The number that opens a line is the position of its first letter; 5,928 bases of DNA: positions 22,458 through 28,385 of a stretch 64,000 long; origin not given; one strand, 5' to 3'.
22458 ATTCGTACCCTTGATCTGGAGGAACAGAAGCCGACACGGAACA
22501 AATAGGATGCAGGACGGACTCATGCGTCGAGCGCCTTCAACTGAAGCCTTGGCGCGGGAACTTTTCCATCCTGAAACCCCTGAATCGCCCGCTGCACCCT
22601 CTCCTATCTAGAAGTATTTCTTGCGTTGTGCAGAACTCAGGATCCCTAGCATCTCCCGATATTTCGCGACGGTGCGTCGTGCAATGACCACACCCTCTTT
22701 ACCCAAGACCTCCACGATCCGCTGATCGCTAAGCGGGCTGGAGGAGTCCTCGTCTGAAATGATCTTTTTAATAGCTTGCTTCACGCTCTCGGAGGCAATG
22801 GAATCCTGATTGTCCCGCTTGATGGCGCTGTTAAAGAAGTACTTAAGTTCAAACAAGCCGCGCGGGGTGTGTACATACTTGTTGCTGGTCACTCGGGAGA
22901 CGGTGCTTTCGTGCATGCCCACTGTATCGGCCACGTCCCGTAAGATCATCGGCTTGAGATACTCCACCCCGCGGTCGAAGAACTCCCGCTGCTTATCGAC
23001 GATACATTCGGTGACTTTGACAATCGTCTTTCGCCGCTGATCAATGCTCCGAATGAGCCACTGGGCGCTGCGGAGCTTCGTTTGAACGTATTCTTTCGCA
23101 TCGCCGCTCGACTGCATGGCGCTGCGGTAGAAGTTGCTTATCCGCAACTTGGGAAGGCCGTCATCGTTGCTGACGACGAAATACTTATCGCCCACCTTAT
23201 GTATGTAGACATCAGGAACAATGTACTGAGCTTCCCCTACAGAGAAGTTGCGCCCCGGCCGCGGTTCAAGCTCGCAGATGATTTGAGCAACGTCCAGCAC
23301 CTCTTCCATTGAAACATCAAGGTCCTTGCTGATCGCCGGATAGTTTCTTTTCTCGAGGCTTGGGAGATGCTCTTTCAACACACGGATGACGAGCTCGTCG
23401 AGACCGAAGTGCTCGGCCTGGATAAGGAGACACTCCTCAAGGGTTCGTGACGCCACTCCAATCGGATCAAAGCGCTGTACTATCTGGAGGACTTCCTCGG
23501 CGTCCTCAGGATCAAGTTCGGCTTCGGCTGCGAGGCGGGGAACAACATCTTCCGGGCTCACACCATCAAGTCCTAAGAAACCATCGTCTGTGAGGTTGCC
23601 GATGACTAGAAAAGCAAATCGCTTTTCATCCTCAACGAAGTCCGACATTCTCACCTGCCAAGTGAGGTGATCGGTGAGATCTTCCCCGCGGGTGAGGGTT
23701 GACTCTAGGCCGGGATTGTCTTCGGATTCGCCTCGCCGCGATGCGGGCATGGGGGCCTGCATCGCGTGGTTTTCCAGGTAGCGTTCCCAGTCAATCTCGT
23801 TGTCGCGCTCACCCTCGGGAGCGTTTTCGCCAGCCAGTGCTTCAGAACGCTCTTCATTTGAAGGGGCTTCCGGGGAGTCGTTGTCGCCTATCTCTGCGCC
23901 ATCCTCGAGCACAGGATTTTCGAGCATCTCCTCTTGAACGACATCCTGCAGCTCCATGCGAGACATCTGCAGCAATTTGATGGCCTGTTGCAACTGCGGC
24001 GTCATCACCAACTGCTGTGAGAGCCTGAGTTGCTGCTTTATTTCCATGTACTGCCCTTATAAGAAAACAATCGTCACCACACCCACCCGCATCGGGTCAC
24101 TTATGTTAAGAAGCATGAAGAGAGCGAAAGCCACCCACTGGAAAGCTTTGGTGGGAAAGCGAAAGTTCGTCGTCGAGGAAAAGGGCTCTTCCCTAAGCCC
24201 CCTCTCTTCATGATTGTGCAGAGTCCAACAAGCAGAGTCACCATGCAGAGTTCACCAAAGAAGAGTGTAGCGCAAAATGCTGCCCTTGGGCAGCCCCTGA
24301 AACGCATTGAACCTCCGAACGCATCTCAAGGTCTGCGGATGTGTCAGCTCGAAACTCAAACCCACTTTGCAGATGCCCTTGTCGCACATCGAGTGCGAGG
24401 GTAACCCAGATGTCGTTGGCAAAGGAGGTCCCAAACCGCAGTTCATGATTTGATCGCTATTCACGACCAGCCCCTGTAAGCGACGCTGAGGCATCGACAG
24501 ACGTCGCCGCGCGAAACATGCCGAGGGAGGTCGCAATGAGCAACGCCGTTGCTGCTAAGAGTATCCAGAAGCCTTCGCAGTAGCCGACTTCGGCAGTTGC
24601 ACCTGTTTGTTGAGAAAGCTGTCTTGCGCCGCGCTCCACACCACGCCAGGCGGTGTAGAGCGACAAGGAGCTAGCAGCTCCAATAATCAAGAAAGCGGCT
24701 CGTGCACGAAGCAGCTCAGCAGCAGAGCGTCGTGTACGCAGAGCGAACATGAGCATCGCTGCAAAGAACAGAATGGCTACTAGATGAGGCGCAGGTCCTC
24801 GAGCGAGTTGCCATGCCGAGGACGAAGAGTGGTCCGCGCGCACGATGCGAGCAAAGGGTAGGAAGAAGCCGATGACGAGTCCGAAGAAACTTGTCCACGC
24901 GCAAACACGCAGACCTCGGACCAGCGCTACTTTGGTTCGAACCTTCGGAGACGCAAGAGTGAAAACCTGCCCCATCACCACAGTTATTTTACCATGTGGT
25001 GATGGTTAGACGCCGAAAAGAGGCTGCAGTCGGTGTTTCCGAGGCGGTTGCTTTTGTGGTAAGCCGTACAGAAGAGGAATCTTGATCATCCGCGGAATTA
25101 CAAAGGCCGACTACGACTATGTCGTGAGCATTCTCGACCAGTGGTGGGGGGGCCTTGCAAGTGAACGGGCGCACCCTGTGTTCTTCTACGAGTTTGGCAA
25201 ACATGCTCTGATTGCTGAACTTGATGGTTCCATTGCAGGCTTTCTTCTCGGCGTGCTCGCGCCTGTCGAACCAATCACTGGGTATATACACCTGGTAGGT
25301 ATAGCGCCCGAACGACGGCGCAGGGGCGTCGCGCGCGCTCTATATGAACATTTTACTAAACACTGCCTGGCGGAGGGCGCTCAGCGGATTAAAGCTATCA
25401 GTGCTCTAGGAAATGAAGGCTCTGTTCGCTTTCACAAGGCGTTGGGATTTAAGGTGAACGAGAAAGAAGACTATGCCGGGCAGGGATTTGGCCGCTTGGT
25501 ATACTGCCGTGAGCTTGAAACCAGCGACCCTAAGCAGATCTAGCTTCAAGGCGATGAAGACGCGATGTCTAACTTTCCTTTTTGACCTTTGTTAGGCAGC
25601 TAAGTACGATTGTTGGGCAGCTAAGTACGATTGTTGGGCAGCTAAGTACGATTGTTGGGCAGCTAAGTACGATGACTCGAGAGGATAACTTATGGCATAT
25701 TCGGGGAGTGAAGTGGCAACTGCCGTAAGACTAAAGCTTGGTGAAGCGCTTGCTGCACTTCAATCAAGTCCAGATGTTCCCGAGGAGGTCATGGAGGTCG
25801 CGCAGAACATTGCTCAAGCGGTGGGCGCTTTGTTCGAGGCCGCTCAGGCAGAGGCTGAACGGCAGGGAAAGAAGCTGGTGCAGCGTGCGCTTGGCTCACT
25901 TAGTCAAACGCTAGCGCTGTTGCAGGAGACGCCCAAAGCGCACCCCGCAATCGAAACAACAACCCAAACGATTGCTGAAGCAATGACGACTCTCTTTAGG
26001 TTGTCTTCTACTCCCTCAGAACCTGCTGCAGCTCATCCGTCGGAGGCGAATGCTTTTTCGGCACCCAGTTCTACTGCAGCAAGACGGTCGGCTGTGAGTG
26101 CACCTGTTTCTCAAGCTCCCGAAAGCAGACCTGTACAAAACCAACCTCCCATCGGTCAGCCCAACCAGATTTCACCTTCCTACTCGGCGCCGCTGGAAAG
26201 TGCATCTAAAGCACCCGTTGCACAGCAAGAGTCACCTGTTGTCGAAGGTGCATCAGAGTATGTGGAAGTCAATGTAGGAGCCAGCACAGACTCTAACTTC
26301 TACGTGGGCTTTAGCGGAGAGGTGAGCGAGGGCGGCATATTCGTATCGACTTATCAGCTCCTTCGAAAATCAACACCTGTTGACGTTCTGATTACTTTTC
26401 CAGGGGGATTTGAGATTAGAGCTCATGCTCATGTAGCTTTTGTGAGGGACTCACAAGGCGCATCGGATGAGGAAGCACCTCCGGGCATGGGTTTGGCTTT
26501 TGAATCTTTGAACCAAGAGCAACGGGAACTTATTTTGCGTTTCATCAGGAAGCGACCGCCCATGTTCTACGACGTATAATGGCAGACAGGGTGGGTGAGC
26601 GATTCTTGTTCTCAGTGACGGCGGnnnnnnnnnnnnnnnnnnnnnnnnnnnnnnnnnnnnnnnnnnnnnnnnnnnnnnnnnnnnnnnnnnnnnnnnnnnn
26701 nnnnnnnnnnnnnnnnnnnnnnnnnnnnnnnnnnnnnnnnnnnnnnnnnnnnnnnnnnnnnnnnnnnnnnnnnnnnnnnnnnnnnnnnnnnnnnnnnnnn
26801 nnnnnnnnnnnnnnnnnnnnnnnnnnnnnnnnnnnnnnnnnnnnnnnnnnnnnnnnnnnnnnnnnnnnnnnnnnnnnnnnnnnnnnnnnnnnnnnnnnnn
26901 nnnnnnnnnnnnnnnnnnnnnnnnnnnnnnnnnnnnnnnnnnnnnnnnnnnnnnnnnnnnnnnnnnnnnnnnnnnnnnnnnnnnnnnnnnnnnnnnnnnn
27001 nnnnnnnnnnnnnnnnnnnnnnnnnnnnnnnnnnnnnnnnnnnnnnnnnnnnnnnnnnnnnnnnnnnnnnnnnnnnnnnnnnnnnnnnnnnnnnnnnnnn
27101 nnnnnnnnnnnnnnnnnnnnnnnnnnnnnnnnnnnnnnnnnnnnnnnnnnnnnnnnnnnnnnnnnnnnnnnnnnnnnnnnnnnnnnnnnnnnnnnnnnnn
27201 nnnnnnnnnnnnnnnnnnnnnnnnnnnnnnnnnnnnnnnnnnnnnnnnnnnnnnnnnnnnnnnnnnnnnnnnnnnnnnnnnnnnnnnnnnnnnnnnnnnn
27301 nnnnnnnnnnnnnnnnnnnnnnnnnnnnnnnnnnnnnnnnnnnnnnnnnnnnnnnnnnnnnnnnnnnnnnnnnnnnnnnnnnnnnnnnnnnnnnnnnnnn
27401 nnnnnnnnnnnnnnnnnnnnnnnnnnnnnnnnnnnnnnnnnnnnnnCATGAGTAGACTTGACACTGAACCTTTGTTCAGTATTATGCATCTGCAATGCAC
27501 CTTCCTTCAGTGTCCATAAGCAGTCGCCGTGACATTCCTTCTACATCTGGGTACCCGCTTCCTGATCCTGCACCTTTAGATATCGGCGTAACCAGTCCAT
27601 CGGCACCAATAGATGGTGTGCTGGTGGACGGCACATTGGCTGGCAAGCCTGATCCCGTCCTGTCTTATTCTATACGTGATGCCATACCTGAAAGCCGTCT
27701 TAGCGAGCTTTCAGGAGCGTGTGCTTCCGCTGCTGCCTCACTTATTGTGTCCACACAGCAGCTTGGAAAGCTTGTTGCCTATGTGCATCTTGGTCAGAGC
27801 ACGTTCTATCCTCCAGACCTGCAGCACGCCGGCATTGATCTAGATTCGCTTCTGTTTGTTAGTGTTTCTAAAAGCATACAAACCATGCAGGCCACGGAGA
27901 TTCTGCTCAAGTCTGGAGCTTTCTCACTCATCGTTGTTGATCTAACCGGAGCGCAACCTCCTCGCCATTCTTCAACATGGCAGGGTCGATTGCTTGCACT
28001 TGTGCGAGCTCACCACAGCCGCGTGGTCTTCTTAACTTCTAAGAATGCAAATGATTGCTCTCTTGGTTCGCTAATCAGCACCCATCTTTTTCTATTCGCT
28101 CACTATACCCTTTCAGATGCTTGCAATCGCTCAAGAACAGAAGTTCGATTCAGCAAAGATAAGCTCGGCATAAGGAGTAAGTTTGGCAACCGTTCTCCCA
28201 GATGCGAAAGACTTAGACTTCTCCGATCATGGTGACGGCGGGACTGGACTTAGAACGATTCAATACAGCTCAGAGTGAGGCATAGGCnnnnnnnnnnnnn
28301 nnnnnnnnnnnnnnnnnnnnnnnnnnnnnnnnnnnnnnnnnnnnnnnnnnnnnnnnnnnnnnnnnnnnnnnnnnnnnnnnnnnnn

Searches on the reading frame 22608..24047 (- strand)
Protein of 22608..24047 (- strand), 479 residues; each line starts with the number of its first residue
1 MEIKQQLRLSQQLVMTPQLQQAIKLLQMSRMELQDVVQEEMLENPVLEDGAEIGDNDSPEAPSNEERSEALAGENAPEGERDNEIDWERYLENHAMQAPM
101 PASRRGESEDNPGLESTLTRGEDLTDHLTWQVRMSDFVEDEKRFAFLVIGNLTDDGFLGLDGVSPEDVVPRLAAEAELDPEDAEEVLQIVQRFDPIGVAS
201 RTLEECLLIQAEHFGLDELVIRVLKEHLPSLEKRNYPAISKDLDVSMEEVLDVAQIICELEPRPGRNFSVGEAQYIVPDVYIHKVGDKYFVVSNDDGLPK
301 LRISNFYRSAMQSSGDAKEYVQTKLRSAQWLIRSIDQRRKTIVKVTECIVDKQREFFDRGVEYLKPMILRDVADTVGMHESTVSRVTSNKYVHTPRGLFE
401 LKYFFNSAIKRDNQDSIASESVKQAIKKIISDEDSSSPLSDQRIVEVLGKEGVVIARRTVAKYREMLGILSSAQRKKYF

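Call 64: search_protein_families(library=pfam, max_evalue=0.001, proteins=[window:22608-24047:-])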
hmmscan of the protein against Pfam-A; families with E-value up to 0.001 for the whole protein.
window:22608-24047:- (479 aa): 3 families
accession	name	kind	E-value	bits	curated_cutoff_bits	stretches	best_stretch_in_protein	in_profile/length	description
PF04552.19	Sigma54_DBD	-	1.2e-64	217.3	22.8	1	319-477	2-160/160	Sigma-54, DNA binding domain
PF04963.19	Sigma54_CBD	-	4.8e-53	180.1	22.9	1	115-307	3-185/185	Sigma-54 factor, core binding domain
PF00309.25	Sigma54_AID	-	3.8e-18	65.5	23.8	1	4-48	1-45/46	Sigma-54 factor, Activator interacting domain (AID)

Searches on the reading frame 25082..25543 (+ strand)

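Call 63: search_protein_families(library=pfam, max_evalue=0.001, proteins=[window:25082-25543:+])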
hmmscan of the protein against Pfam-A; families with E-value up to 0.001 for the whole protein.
window:25082-25543:+ (153 aa): 6 families
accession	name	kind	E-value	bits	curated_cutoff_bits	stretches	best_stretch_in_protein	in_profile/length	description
PF00583.31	Acetyltransf_1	-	1.9e-17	64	20.7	1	17-123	7-116/116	Acetyltransferase (GNAT) family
PF13508.13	Acetyltransf_7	-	1.4e-09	38.6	27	1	40-125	3-84/84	Acetyltransferase (GNAT) domain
PF13673.13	Acetyltransf_10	-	2.6e-07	31.1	23.6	1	40-130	31-114/128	Acetyltransferase (GNAT) domain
PF08445.16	FR47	-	1.3e-06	28.7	22.1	1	66-129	21-83/86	FR47-like protein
PF13527.13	Acetyltransf_9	-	0.0004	20.8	25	0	66-100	72-106/127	Acetyltransferase (GNAT) domain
PF13420.13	Acetyltransf_4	-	0.00055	20.4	24.3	1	78-138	88-149/155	Acetyltransferase (GNAT) domain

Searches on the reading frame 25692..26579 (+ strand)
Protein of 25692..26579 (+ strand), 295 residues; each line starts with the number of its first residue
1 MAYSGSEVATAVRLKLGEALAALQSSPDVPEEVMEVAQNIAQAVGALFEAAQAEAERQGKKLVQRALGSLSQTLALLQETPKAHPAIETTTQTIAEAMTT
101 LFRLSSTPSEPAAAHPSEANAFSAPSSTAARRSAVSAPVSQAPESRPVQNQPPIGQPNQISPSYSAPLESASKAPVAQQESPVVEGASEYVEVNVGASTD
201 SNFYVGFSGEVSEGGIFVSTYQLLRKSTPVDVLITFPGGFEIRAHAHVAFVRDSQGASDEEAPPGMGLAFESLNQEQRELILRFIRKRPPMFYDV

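Call 63: search_protein_families(library=pfam, max_evalue=0.001, proteins=[window:25692-26579:+])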
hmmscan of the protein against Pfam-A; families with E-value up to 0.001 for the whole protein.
window:25692-26579:+ (295 aa): 1 family
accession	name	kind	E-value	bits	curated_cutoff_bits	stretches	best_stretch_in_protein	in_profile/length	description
PF07238.19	PilZ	-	7e-07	30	22.5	1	200-286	19-101/102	PilZ domain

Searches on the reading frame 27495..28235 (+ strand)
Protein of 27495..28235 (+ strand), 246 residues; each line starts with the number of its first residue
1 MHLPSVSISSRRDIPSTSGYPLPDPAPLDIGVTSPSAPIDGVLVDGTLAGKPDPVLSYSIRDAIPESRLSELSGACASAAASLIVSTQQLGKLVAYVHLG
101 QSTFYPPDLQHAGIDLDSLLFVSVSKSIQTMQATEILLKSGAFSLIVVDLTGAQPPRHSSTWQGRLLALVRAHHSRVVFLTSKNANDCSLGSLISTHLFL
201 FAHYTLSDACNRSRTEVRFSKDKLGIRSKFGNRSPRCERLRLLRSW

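Call 15: search_protein_families(library=pfam, max_evalue=0.01, proteins=[window:27495-28235:+])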
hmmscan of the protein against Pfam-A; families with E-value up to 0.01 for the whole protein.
window:27495-28235:+ (246 aa): 1 family
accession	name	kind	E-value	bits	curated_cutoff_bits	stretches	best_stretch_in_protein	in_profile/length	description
PF00154.27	RecA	-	2.6e-06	27.5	27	1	64-157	49-145/262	recA bacterial DNA recombination protein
